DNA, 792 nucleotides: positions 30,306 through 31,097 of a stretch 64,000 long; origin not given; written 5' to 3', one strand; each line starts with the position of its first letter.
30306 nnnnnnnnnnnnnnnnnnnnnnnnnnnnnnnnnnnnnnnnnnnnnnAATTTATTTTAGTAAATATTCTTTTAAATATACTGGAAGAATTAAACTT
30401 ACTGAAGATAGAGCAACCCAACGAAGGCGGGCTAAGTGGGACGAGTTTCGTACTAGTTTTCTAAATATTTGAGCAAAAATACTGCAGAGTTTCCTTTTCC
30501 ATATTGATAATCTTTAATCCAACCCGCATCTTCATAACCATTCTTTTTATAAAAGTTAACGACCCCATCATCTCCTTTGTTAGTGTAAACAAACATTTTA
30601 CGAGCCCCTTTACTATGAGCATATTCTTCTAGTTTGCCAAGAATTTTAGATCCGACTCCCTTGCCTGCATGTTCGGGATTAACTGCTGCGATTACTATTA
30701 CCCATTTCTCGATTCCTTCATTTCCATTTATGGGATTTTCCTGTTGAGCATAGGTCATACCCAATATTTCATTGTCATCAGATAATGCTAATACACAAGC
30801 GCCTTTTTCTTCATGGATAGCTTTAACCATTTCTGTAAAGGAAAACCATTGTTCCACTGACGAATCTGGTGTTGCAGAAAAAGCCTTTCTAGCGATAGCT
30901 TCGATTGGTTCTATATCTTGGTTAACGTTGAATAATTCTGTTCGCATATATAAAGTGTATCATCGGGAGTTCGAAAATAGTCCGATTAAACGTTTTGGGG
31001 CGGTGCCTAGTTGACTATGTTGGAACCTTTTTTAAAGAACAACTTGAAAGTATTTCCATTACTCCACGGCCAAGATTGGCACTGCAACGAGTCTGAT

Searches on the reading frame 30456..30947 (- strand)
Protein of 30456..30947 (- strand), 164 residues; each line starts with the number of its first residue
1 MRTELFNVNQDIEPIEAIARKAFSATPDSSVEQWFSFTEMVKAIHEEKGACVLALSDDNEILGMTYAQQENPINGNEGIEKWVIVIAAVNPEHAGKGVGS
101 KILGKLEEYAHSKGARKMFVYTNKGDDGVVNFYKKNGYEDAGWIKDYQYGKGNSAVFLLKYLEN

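Call 22: search_protein_families(library=pfam, proteins=[window:30456-30947:-], max_evalue=0.001)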
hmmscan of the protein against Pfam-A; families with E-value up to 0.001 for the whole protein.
window:30456-30947:- (164 aa): 6 families
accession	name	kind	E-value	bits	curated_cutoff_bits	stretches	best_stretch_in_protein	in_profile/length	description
PF00583.31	Acetyltransf_1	-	2.2e-14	54.2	20.7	1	36-138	26-116/116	Acetyltransferase (GNAT) family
PF13508.13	Acetyltransf_7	-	8.7e-10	39.3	27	1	50-139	3-83/84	Acetyltransferase (GNAT) domain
PF13673.13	Acetyltransf_10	-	5e-08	33.4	23.6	1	30-141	9-110/128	Acetyltransferase (GNAT) domain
PF13527.13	Acetyltransf_9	-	4.1e-06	27.2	25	1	11-139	9-125/127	Acetyltransferase (GNAT) domain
PF13302.13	Acetyltransf_3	-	7.6e-05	23.9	25.4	1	21-138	30-137/138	Acetyltransferase (GNAT) domain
PF13420.13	Acetyltransf_4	-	0.00014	22.3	24.3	1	10-152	7-148/155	Acetyltransferase (GNAT) domain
